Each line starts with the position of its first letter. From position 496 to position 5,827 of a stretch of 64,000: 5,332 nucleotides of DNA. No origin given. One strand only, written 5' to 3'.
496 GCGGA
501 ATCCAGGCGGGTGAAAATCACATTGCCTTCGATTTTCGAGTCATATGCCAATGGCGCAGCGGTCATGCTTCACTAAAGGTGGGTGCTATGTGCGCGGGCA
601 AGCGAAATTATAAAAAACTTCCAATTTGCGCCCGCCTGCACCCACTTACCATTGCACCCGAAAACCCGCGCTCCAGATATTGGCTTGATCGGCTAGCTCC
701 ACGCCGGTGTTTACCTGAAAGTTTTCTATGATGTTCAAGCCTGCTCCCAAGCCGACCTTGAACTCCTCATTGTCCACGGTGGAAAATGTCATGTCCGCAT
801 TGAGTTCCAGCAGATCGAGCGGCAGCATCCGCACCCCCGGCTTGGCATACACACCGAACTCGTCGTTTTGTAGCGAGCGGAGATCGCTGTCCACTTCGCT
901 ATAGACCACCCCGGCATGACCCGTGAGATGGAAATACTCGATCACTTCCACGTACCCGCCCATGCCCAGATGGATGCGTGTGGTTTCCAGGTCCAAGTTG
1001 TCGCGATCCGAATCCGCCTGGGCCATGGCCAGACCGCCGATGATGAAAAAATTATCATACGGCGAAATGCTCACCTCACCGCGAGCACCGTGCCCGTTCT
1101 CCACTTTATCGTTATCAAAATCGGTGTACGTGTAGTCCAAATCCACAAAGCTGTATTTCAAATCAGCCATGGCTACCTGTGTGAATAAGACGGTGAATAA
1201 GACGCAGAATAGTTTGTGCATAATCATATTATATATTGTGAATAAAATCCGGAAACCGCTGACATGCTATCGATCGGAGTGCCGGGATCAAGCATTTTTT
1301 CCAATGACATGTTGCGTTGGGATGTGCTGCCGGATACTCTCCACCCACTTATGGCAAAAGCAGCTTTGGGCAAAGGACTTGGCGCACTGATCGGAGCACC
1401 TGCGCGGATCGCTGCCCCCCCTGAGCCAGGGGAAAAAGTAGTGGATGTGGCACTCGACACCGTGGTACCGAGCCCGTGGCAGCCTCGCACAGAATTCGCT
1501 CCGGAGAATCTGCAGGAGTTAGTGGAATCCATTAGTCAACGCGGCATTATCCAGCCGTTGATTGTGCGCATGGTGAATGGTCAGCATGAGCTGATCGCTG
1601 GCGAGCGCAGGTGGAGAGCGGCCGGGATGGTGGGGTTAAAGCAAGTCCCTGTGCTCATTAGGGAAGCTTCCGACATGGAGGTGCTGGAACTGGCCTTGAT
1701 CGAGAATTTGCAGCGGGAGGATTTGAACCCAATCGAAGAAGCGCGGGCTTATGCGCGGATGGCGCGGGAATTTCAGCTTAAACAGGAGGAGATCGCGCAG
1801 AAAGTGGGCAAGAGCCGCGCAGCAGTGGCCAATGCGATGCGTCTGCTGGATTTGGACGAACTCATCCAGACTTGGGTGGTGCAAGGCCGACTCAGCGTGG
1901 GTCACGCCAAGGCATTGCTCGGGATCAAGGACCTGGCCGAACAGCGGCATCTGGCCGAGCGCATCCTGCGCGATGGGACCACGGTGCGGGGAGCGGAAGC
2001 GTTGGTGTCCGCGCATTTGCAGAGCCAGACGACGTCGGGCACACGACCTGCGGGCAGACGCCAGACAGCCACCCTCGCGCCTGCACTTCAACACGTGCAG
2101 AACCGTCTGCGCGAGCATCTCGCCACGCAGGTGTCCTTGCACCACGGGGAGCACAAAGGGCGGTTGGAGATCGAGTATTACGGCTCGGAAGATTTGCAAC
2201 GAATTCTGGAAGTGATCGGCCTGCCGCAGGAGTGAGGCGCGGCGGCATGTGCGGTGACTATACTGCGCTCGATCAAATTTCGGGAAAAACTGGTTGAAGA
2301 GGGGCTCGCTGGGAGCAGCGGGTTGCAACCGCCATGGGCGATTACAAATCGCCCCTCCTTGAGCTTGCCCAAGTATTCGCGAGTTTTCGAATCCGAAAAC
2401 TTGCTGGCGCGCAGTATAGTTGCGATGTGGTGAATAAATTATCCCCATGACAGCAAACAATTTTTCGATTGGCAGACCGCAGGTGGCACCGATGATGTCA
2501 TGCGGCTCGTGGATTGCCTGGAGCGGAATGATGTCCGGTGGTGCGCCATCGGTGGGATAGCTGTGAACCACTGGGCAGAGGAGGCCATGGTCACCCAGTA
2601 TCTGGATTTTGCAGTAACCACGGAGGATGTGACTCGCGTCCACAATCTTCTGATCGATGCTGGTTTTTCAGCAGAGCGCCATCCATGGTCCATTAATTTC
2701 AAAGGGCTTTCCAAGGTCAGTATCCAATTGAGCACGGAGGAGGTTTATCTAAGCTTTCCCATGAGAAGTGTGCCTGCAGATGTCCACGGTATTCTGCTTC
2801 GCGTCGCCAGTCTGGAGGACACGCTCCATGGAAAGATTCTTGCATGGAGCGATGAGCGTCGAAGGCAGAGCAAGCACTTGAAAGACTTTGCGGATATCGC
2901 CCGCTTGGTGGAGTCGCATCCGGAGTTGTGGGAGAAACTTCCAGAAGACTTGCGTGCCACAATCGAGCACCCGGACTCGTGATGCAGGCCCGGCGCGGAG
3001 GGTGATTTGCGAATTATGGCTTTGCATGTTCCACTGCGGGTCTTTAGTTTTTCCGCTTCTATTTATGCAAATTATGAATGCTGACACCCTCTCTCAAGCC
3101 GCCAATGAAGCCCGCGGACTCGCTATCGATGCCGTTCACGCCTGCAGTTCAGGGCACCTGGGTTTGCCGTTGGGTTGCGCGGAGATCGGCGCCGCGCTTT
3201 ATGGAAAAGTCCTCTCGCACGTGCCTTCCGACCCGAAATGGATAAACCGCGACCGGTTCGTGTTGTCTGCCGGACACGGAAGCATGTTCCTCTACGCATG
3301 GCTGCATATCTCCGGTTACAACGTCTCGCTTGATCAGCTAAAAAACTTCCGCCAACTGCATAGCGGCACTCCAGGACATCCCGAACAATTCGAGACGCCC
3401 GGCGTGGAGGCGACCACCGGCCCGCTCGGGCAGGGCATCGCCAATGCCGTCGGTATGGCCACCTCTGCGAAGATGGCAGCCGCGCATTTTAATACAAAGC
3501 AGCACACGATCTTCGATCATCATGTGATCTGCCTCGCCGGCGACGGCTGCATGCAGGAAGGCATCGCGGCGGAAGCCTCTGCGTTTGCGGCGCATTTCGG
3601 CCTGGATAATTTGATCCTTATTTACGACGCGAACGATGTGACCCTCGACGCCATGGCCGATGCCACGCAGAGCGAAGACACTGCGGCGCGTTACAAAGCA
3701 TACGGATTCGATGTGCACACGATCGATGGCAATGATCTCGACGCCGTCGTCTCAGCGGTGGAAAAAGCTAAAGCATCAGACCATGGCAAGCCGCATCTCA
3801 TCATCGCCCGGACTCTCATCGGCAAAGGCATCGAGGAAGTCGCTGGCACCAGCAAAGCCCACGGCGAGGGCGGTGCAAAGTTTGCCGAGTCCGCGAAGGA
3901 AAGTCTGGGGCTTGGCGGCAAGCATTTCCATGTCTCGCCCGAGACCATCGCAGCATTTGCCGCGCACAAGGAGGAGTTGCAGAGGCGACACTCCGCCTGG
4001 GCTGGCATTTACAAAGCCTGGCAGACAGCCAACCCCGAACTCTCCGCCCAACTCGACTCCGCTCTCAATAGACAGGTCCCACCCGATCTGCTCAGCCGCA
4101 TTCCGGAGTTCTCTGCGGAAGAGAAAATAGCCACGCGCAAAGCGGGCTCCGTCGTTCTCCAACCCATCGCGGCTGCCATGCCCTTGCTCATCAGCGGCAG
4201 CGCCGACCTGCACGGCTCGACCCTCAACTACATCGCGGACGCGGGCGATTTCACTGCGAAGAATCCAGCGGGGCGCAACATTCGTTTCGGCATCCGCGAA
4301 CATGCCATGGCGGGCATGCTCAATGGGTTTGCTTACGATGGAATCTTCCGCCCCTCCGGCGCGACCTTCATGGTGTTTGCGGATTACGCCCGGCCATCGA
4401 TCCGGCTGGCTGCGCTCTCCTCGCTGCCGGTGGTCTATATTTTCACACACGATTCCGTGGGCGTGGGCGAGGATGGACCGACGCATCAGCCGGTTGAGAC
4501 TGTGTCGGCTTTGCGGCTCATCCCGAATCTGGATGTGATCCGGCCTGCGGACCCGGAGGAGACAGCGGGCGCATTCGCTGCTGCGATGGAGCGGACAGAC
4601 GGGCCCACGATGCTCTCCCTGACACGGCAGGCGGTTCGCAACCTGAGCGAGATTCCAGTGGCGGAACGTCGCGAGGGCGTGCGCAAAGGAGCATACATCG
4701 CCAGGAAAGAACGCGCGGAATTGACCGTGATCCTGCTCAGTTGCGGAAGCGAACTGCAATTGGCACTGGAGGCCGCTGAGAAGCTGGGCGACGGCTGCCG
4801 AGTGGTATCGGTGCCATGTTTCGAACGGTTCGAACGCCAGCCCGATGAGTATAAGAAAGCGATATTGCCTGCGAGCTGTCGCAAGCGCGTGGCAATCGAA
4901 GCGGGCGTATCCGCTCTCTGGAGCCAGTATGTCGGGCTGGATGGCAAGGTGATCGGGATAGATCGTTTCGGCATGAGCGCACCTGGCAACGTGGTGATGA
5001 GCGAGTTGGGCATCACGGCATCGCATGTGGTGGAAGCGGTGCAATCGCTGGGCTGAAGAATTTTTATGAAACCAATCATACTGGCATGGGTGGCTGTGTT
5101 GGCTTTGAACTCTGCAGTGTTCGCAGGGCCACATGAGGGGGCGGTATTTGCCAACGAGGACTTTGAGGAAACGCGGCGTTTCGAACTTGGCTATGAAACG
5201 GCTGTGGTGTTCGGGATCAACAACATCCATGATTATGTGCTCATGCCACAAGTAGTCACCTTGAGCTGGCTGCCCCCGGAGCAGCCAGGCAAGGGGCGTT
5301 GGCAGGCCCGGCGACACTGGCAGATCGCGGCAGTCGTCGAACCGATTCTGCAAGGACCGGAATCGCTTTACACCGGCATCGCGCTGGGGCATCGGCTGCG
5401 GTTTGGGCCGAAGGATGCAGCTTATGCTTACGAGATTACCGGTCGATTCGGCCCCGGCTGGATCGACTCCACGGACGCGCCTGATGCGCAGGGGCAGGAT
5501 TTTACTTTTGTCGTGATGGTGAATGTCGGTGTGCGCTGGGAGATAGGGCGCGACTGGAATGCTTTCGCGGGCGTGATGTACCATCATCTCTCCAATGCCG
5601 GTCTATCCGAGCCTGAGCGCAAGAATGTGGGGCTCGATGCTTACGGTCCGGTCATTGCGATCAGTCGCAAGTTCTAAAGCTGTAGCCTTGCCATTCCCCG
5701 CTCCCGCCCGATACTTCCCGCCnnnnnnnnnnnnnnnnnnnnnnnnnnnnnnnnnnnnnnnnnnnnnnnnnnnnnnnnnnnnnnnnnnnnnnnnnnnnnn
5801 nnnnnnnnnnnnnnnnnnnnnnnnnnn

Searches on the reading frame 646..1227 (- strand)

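Call 100: search_protein_families(library=pfam, proteins=[window:646-1227:-], max_evalue=0.0001)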
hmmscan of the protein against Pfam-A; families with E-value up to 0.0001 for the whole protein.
window:646-1227:- (193 aa): 1 family
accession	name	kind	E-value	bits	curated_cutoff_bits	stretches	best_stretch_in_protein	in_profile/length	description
PF13505.12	OMP_b-brl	-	1.8e-10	41.7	28.7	1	9-161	4-172/175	Outer membrane protein beta-barrel domain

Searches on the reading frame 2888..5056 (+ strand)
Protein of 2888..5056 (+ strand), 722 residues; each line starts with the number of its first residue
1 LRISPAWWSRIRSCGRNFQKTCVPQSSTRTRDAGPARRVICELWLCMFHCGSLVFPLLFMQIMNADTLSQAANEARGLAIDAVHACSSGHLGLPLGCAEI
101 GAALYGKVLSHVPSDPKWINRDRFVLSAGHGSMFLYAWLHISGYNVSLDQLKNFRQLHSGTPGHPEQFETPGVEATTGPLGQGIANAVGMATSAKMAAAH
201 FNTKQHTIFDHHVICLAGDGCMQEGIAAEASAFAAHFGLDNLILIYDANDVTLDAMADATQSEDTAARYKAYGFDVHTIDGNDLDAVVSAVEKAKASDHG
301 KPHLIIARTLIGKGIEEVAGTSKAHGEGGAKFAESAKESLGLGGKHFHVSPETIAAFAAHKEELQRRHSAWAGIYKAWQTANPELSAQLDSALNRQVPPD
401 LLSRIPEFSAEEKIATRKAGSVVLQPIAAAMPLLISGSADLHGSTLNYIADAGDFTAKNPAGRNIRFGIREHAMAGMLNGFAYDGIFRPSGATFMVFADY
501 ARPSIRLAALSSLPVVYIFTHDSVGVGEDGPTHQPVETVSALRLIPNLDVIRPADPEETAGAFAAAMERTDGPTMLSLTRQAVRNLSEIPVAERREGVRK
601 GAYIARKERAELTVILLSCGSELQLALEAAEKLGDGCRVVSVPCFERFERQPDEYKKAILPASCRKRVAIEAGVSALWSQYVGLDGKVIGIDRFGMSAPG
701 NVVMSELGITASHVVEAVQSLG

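Call 99: search_protein_families(library=pfam, proteins=[window:2888-5056:+], max_evalue=0.0001)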
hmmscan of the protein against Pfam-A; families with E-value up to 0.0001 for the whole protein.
window:2888-5056:+ (722 aa): 6 families
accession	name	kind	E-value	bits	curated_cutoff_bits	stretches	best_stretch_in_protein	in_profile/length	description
PF00456.26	Transketolase_N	-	1.3e-109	366.7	22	1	70-398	4-334/334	Transketolase, thiamine diphosphate binding domain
PF02779.29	Transket_pyr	-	3.2e-50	170.6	27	1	413-584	2-173/174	Transketolase, pyrimidine binding domain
PF22613.1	Transketolase_C_1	-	1.1e-35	122.7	27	1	601-710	1-113/113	Transketolase-like TK C-terminal domain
PF02780.25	Transketolase_C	-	2.1e-11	44.3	25.9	1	606-714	4-124/124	Transketolase, C-terminal domain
PF13292.11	DXP_synthase_N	-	1.1e-10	41.7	21.2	1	62-253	12-175/274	1-deoxy-D-xylulose-5-phosphate synthase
PF00676.26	E1_dh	-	9.8e-08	31.7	22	1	177-305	100-220/300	Dehydrogenase E1 component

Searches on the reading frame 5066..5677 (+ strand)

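Call 99: search_protein_families(library=pfam, proteins=[window:5066-5677:+], max_evalue=0.0001)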
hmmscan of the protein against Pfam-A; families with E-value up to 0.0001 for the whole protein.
window:5066-5677:+ (203 aa): 1 family
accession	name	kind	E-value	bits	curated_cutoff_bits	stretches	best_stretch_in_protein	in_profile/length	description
PF09411.16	PagL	-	2.5e-10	41.1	23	1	78-194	17-130/136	Lipid A 3-O-deacylase (PagL)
